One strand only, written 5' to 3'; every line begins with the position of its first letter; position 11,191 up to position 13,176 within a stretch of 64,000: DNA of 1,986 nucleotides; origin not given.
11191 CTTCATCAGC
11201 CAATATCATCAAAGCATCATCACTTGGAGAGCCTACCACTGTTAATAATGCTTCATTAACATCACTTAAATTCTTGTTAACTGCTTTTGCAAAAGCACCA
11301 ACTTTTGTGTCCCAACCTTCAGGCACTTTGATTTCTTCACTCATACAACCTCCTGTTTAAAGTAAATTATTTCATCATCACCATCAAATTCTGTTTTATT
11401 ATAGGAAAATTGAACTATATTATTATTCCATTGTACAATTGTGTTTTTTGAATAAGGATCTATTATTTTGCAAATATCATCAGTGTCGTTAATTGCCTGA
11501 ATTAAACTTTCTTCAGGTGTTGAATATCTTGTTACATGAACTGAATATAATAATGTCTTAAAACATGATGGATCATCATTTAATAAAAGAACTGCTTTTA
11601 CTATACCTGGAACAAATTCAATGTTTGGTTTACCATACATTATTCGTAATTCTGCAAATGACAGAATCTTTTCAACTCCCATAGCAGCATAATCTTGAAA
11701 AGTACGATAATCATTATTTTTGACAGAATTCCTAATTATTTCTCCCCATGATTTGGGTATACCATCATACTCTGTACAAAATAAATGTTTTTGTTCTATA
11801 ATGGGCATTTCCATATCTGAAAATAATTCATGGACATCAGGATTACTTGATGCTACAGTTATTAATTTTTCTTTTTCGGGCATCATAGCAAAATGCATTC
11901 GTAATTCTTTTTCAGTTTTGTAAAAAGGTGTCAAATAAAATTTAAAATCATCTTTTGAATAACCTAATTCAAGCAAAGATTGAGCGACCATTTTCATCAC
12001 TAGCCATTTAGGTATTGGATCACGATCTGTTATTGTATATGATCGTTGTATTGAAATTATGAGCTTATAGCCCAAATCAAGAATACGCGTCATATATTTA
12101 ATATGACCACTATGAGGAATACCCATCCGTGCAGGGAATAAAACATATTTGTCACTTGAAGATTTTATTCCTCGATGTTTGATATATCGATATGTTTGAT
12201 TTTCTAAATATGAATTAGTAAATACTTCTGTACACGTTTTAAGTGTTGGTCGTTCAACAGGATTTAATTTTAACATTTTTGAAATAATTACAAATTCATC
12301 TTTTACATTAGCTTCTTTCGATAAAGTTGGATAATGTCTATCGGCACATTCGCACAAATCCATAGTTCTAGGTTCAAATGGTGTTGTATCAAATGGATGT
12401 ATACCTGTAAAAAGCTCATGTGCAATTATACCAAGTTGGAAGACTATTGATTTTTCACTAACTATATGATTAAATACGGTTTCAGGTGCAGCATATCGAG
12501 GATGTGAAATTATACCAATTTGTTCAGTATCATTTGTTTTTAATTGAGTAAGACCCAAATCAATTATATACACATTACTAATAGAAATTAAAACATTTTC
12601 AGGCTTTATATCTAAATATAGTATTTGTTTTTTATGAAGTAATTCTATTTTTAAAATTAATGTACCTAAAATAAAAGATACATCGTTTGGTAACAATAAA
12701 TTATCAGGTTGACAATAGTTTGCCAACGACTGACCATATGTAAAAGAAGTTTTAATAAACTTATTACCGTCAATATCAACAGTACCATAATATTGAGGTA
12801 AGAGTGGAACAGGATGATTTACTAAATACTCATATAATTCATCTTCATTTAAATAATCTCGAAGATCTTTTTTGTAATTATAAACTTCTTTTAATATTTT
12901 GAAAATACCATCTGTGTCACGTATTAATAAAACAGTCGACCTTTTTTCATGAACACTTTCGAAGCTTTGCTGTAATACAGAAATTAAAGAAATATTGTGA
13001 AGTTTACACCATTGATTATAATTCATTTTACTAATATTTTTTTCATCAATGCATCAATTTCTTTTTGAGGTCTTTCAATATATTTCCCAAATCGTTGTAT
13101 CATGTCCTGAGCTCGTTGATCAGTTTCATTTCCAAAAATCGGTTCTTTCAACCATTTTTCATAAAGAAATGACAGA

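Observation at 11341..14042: vWA protein translationally coupled to a Ser/Thr-kinase/HxGH-nucleotidyltransferase fusion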

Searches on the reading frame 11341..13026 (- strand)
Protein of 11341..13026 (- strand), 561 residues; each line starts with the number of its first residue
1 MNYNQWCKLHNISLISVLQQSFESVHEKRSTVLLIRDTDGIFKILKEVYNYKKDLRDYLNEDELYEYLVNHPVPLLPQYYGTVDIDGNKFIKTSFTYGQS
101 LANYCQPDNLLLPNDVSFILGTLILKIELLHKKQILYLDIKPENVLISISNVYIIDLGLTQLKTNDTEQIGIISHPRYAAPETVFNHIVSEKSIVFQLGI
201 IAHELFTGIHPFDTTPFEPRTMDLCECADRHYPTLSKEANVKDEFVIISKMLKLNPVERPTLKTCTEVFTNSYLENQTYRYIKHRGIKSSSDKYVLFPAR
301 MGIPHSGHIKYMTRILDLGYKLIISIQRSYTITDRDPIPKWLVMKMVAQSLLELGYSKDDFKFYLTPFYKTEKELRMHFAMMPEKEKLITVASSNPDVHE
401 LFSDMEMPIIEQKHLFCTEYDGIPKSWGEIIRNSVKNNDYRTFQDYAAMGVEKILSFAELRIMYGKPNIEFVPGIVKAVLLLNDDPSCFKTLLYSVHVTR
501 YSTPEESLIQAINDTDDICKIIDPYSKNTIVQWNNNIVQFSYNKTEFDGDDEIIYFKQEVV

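Call 3: search_protein_families(library=pfam, proteins=[window:11341-13026:-], max_evalue=0.1)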
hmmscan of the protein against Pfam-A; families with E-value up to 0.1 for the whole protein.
window:11341-13026:- (561 aa): 2 families
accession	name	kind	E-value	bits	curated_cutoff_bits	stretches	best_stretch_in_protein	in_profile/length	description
PF00069.31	Pkinase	-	7.2e-24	85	31.7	1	43-266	30-258/263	Protein kinase domain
PF07714.23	PK_Tyr_Ser-Thr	-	1.8e-11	44.3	23.1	1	43-267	34-256/258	Protein tyrosine and serine/threonine kinase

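Call 4: search_protein_families(library=phrogs, proteins=[window:11341-13026:-], max_evalue=0.01)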
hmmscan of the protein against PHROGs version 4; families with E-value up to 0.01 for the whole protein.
window:11341-13026:- (561 aa): 1 family
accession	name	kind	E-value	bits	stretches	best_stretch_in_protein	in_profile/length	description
phrog_2361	-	other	6.8e-18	65.8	1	77-261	75-257/415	serine-threonine kinase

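Call 8: search_protein_families(library=ncbifam, proteins=[window:11341-13026:-], max_evalue=1)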
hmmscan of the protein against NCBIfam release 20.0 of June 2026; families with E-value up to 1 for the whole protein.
window:11341-13026:- (561 aa): 18 families
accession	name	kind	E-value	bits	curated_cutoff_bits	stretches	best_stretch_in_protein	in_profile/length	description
NF033483.0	PknB_PASTA_kin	equivalog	4.4e-14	52.4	450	1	90-214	83-210/563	Stk1 family PASTA domain-containing Ser/Thr kinase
NF047741.1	antiphage_MADS6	equivalog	3.1e-10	39.2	460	1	93-277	277-465/612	methylation-associated defense system protein kinase MAD6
NF038150.1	lanthi_synth_IV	equivalog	2.2e-09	36.2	650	1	53-273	233-457/851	class IV lanthionine synthetase LanL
NF052427.1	StpK7MSMEG_1200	equivalog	1.5e-08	33.6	900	1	80-218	73-215/601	serine/threonine protein kinase StpK7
NF009651.0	PRK13184.1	equivalog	3.6e-06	25.2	839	1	121-208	120-205/932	serine/threonine-protein kinase PknD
NF043056.1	T4SS_LegK1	equivalog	1.2e-05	24.2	550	1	131-207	206-285/516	Dot/Icm T4SS effector kinase LegK1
NF002243.0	PRK01153.1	subfamily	2.5e-05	23.9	127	1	296-422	4-129/175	nicotinamide-nucleotide adenylyltransferase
TIGR03903.1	TOMM_kin_cyc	equivalog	3.5e-05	21.8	705.75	1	95-208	60-185/1267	TOMM system kinase/cyclase fusion protein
TIGR03724.2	arch_bud32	equivalog_domain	4.4e-05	23.1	125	1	126-167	97-138/193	KEOPS complex kinase/ATPase Bud32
NF038151.1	lanthi_synth_III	equivalog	0.00017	20.1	575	1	74-183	284-404/833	class III lanthionine synthetase LanKC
NF011462.0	PRK14879.1-3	equivalog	0.00071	19.4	174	1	114-176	85-143/192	Kae1-associated kinase Bud32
NF011461.0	PRK14879.1-2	equivalog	0.0016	18.3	372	1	113-175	99-160/225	Kae1-associated kinase Bud32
NF011463.0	PRK14879.1-4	equivalog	0.0073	15.7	188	1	126-169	126-169/237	Kae1-associated kinase Bud32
TIGR00125.1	cyt_tran_rel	domain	0.011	16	27.7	1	295-327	2-34/65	adenylyltransferase/cytidyltransferase family protein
NF007174.0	PRK09605.1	equivalog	0.015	13.7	447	1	126-168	439-480/535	bifunctional N(6)-L-threonylcarbamoyladenine synthase/serine/threonine protein kinase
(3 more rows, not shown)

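Call 9: find_homologous_proteins(query=window:11341-13026:-, max_evalue=0.001)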
Query window:11341-13026:- (561 aa): 200 proteins with E <= 0.001 among 6141 candidates; the best 120 are listed.
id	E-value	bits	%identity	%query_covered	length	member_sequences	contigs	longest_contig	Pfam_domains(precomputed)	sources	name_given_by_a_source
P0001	0.0e+0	1283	100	100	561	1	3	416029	PF07714.24,PF00069.32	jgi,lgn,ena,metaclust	metaclust:\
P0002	1.9e-243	827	68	99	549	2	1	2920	PF00069.32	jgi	-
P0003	4.2e-202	691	57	99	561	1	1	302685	PF07714.24,PF00069.32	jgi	jgi:serine/threonine protein kinase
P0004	5.7e-152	525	55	80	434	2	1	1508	PF07714.24,PF00069.32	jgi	jgi:serine/threonine protein kinase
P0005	1.5e-145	504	47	97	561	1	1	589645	PF07714.24,PF00069.32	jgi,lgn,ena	-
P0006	6.4e-144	499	45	99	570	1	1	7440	PF07714.24,PF00069.32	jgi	jgi:serine/threonine protein kinase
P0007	2.4e-142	493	46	98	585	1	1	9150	PF07714.24,PF00069.32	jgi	jgi:serine/threonine protein kinase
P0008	3.6e-132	460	67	55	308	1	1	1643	-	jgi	jgi:nicotinamide mononucleotide adenylyltransferase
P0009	1.0e-129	452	44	99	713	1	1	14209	PF07714.24,PF00069.32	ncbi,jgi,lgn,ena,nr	ncbi:protein kinase [Patescibacteria group bacterium]|nr:protein kinase [Patescibacteria group bacte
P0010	1.8e-129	451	48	90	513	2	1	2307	PF07714.24,PF00069.32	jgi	jgi:serine/threonine protein kinase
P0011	8.6e-127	442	42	99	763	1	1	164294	PF07714.24,PF00069.32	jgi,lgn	jgi:serine/threonine protein kinase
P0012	3.1e-125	437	44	99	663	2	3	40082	PF00069.32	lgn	-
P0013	2.2e-124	434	42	99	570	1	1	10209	PF07714.24,PF00069.32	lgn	-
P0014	3.3e-124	434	43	99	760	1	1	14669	PF07714.24,PF00069.32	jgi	-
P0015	1.1e-122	429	42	99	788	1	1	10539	PF07714.24,PF00069.32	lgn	-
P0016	1.7e-121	425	41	99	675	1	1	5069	PF07714.24,PF00069.32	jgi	jgi:serine/threonine protein kinase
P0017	9.3e-121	422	42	99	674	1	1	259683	PF00069.32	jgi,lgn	jgi:serine/threonine protein kinase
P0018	1.5e-119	418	46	89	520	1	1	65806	PF07714.24,PF00069.32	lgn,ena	-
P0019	3.4e-119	417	40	99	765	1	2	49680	PF07714.24,PF00069.32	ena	-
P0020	7.4e-118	413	40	99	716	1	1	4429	PF07714.24,PF00069.32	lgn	-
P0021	2.9e-117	411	41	99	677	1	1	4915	PF07714.24,PF00069.32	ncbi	-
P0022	3.4e-117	410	42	99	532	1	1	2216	PF07714.24,PF00069.32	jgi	jgi:serine/threonine protein kinase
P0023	4.4e-117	410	41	99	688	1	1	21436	PF07714.24,PF00069.32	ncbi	ncbi:MAG: serine/threonine-protein kinase [Candidatus Falkowbacteria bacterium]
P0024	6.3e-117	409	43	98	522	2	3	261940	PF07714.24,PF00069.32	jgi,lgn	jgi:serine/threonine protein kinase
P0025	1.1e-116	409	42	94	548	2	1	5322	PF07714.24,PF00069.32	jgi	-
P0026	4.4e-116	407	41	99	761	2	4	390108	PF07714.24,PF00069.32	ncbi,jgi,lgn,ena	-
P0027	5.1e-116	406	42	98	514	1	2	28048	PF07714.24,PF00069.32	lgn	-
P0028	9.1e-116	406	41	98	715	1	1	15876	PF07714.24,PF00069.32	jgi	jgi:serine/threonine protein kinase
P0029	1.0e-115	405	43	97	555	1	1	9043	PF00069.32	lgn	-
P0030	1.8e-115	405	40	98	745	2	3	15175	PF07714.24,PF00069.32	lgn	-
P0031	2.1e-115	404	41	99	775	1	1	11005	PF00069.32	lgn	-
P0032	1.0e-114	402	40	99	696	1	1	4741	PF07714.24,PF00069.32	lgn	-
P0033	3.4e-114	400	43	97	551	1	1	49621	PF00069.32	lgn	-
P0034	3.7e-114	400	40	99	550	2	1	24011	PF07714.24,PF00069.32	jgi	jgi:serine/threonine protein kinase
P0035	3.9e-114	400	38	99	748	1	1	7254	PF07714.24,PF00069.32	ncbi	-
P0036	9.6e-114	399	43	96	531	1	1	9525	PF07714.24,PF00069.32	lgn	-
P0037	3.0e-113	397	43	95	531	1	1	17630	PF07714.24,PF00069.32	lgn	-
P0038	3.6e-113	397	41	99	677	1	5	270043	PF07714.24,PF00069.32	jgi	jgi:serine/threonine protein kinase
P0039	7.5e-112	393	40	99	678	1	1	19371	PF07714.24,PF00069.32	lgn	-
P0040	9.7e-112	392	42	96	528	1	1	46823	PF07714.24,PF00069.32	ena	-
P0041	6.9e-111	390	43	96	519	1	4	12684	PF07714.24,PF00069.32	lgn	-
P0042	9.7e-111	389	38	100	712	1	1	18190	PF07714.24,PF00069.32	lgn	-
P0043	3.6e-110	387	38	99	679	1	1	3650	PF07714.24,PF00069.32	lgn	-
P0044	2.8e-109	384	42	97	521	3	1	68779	PF07714.24,PF00069.32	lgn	-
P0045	3.6e-109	384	39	99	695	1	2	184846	PF07714.24,PF00069.32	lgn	-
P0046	1.3e-108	382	40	99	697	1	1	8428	PF07714.24,PF00069.32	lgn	-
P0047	2.0e-108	381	38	99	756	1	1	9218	PF07714.24,PF00069.32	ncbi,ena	-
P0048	7.9e-108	379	37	98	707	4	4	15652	PF07714.24,PF00069.32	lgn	-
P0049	3.6e-107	377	38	97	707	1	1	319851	PF07714.24,PF00069.32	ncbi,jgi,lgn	ncbi:MAG: protein kinase [Patescibacteria group bacterium]|jgi:hypothetical protein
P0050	5.6e-107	377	39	99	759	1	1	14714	PF07714.24,PF00069.32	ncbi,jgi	jgi:serine/threonine protein kinase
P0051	6.3e-107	376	42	89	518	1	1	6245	PF07714.24,PF00069.32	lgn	-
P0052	9.8e-107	376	37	99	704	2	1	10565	PF07714.24,PF00069.32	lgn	-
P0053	3.8e-106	374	41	94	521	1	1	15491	PF07714.24,PF00069.32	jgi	jgi:serine/threonine protein kinase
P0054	4.8e-106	374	38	99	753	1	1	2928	PF07714.24,PF00069.32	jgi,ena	-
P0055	1.0e-105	372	43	84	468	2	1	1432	PF07714.24,PF00069.32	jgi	jgi:serine/threonine protein kinase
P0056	1.4e-105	372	38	99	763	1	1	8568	PF07714.24,PF00069.32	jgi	jgi:serine/threonine protein kinase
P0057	5.1e-105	370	40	91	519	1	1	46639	PF07714.24,PF00069.32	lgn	-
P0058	6.5e-104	367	36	99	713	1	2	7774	PF07714.24,PF00069.32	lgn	-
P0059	8.0e-104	366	37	99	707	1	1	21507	PF07714.24,PF00069.32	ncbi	-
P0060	1.9e-103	365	37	99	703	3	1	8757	PF07714.24,PF00069.32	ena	-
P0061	2.3e-103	365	36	99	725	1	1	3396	PF07714.24,PF00069.32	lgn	-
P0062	2.9e-103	364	39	99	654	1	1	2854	PF07714.24,PF00069.32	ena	-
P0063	5.2e-103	364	38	99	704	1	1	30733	PF07714.24,PF00069.32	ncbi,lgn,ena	-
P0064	1.3e-102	362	38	98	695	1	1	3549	PF07714.24,PF00069.32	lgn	-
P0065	3.6e-102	361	37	99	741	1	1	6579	PF07714.24,PF00069.32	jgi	jgi:serine/threonine protein kinase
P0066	7.9e-102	360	37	98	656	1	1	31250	PF07714.24,PF00069.32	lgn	-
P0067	2.9e-101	358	38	99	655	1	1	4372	PF07714.24,PF00069.32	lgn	-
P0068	3.9e-101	357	42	83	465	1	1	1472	PF07714.24,PF00069.32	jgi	jgi:hypothetical protein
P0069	4.8e-101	357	38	97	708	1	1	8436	PF00069.32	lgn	-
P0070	1.8e-100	355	38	99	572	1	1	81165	PF07714.24,PF00069.32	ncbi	-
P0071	2.6e-100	355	38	99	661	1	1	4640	PF07714.24,PF00069.32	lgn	-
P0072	5.4e-100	354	37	98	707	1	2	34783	PF07714.24,PF00069.32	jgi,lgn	-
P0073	7.8e-100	353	37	99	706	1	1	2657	PF07714.24,PF00069.32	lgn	-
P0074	2.7e-99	351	35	98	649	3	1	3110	PF07714.24,PF00069.32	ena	-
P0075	5.3e-99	350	37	99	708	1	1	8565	PF00069.32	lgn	-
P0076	7.0e-99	350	35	98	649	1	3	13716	PF07714.24,PF00069.32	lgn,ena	-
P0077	9.5e-99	349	36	99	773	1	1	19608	PF07714.24,PF00069.32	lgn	-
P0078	1.3e-98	349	37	99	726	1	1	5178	PF07714.24,PF00069.32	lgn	-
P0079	3.4e-98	348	35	99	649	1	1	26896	PF07714.24,PF00069.32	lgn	-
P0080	1.2e-97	346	36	99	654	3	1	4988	PF07714.24,PF00069.32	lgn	-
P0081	1.8e-97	345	39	99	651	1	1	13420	PF07714.24,PF00069.32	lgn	-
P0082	1.9e-97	345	36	98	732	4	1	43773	PF07714.24,PF00069.32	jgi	jgi:serine/threonine protein kinase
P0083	2.1e-97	345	37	99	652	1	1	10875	PF07714.24,PF00069.32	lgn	-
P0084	2.2e-97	345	37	100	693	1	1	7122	PF07714.24,PF00069.32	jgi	jgi:serine/threonine protein kinase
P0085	2.9e-97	345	35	99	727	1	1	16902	PF07714.24,PF00069.32,PF01636.30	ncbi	-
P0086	1.9e-96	342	35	99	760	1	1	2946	PF07714.24,PF00069.32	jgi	jgi:serine/threonine protein kinase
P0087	6.1e-96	340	42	83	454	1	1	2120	PF00069.32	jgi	jgi:hypothetical protein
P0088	6.2e-96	340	37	99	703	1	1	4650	PF07714.24,PF00069.32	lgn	-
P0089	1.7e-95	339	37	99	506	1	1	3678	PF00069.32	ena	-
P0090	4.6e-95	337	36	99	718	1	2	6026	PF07714.24,PF00069.32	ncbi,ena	ncbi:MAG: protein kinase [Patescibacteria group bacterium]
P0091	8.1e-95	337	36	99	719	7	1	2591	PF07714.24,PF00069.32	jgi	-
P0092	1.1e-94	336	36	99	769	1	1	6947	PF07714.24,PF00069.32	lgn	-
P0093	4.5e-94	334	35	99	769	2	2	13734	PF07714.24,PF00069.32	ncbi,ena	-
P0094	6.4e-93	330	43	71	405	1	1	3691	PF00069.32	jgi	jgi:hypothetical protein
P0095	2.9e-92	328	45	65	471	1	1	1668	PF07714.24,PF00069.32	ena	-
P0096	4.6e-91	324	36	99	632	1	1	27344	PF07714.24,PF00069.32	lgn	-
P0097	6.0e-91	324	35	99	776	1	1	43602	PF07714.24,PF00069.32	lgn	-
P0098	1.3e-90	323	35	99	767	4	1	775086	PF07714.24,PF00069.32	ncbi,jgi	-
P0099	3.2e-90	321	34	99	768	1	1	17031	PF07714.24,PF00069.32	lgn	-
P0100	9.1e-90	320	34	99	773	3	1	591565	PF00069.32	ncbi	-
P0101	9.2e-90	320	35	99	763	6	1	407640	PF07714.24,PF00069.32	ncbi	-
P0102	1.9e-89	319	38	91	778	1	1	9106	PF07714.24,PF00069.32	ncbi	ncbi:MAG: serine/threonine-protein kinase, partial [Patescibacteria group bacterium]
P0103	4.8e-89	317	35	99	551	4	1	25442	PF07714.24,PF00069.32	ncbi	-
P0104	9.9e-89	316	34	99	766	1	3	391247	PF07714.24,PF00069.32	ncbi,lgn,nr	ncbi:protein kinase [Candidatus Uhrbacteria bacterium]|nr:protein kinase [Candidatus Uhrbacteria bac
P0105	2.2e-88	315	34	99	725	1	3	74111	PF07714.24,PF00069.32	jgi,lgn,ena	-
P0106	6.6e-88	314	33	99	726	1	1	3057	PF07714.24,PF00069.32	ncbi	-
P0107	8.2e-88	313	33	99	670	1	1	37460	PF07714.24,PF00069.32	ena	-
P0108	1.2e-87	313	35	93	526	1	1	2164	PF07714.24,PF00069.32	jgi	jgi:nicotinamide mononucleotide adenylyltransferase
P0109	1.5e-87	313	37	94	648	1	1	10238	PF07714.24,PF00069.32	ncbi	-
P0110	2.8e-87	312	34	99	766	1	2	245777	PF07714.24,PF00069.32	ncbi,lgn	-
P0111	3.0e-87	312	34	99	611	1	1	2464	PF07714.24,PF00069.32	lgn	-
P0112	6.9e-87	310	35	99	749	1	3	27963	PF07714.24,PF00069.32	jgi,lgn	-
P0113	5.3e-86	307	33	99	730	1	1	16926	PF07714.24,PF00069.32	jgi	-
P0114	8.3e-86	307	34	99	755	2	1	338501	PF07714.24,PF00069.32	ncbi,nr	ncbi:protein kinase [Candidatus Falkowbacteria bacterium]|nr:protein kinase [Candidatus Falkowbacter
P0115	5.2e-85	304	35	99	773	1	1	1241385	PF07714.24,PF00069.32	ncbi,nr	ncbi:MAG: protein kinase [Patescibacteria group bacterium]|nr:protein kinase [Patescibacteria group 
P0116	1.8e-84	302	34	99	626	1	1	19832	PF07714.24,PF00069.32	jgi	jgi:serine/threonine protein kinase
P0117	4.2e-84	301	33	99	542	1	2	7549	PF07714.24,PF00069.32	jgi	jgi:hypothetical protein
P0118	4.6e-83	298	33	99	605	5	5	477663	PF07714.24,PF00069.32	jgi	jgi:serine/threonine protein kinase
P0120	1.7e-82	296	32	98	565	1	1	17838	PF07714.24,PF00069.32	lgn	-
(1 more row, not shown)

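Call 20: find_encoding_contigs(protein=P0115, flank=10000, max_places=2)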
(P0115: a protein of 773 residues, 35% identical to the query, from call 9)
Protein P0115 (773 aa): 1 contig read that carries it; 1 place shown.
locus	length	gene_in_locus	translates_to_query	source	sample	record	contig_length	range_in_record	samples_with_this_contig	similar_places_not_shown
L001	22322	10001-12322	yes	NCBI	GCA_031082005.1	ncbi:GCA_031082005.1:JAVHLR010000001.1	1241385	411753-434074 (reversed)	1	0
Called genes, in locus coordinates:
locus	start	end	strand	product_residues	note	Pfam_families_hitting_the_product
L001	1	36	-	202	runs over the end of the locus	-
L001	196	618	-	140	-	-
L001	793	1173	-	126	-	PF07237:DUF1428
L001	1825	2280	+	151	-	-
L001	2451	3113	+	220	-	PF00293:NUDIX, PF19368:WHD_AraR, PF21906:WHD_NrtR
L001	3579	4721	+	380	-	-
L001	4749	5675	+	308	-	-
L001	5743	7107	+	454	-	PF00709:Adenylsucc_synt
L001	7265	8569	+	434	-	-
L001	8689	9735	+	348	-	-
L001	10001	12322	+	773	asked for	PF00069:Pkinase, PF07714:PK_Tyr_Ser-Thr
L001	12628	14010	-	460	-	PF05970:PIF1, PF13191:AAA_16 (weak), PF13245:AAA_19, PF13604:AAA_30, PF01443:Viral_helicase1 (faint), PF13538:UvrD_C_2 (faint)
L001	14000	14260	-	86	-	PF01541:GIY-YIG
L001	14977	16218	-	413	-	PF00270:DEAD, PF04851:ResIII (weak), PF00271:Helicase_C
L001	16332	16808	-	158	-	PF03073:TspO_MBR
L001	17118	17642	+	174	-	PF08002:DUF1697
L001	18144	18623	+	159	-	PF20603:Bact_hydrolase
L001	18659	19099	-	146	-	PF00903:Glyoxalase, PF06983:3-dmu-9_3-mt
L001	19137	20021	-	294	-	PF00903:Glyoxalase (faint), PF06983:3-dmu-9_3-mt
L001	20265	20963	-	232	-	PF18912:DZR_2 (weak), PF00156:Pribosyltran (weak)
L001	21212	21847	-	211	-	-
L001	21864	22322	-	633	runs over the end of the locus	PF01935:DUF87, PF12846:AAA_10 (faint), PF19044:P-loop_TraG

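Call 21: find_encoding_contigs(protein=P0098, flank=10000, max_places=2)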
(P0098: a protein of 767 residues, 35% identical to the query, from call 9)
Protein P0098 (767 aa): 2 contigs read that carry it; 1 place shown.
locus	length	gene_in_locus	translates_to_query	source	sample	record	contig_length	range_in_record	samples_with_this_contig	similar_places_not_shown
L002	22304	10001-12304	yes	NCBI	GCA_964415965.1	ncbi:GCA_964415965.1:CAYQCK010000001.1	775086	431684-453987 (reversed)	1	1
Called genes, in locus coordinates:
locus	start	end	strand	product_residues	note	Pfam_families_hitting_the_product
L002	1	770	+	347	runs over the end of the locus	PF11335:DUF3137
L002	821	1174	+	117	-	-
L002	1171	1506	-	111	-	-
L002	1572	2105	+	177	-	PF02677:QueH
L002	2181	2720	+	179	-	-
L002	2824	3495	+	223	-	PF00293:NUDIX, PF19368:WHD_AraR, PF21906:WHD_NrtR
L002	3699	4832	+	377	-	PF00069:Pkinase (weak)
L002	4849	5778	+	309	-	-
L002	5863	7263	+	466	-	PF00709:Adenylsucc_synt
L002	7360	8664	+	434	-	-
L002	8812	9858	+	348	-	-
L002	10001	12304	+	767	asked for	PF00069:Pkinase, PF07714:PK_Tyr_Ser-Thr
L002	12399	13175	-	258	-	-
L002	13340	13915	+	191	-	-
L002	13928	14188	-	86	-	PF01541:GIY-YIG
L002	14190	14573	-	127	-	PF06262:Zincin_1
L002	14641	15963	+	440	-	-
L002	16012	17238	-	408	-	PF00270:DEAD, PF04851:ResIII, PF00271:Helicase_C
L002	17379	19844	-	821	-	PF13679:Methyltransf_32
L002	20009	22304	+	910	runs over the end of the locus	PF13646:HEAT_2 (weak)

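Call 26: find_encoding_contigs(protein=P0005, flank=10000, max_places=1)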
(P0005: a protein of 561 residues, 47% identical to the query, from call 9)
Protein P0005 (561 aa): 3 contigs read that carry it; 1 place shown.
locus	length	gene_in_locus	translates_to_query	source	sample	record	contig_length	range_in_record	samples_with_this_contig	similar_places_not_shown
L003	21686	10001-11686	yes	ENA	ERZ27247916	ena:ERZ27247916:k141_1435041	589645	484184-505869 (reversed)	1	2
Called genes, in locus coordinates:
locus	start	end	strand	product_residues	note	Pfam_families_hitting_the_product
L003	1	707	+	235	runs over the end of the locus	PF01551:Peptidase_M23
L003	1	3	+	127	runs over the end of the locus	PF14354:Lar_restr_allev (weak)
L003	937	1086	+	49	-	-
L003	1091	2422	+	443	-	PF01139:RtcB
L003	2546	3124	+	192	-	-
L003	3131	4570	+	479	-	PF01145:Band_7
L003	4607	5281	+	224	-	-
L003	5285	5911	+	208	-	-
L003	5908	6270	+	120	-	-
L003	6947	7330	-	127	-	PF13392:HNH_3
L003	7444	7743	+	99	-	-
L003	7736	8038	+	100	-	PF03692:CxxCxxCC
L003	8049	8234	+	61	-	-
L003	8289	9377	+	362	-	-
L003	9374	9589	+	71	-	-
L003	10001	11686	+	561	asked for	PF00069:Pkinase, PF07714:PK_Tyr_Ser-Thr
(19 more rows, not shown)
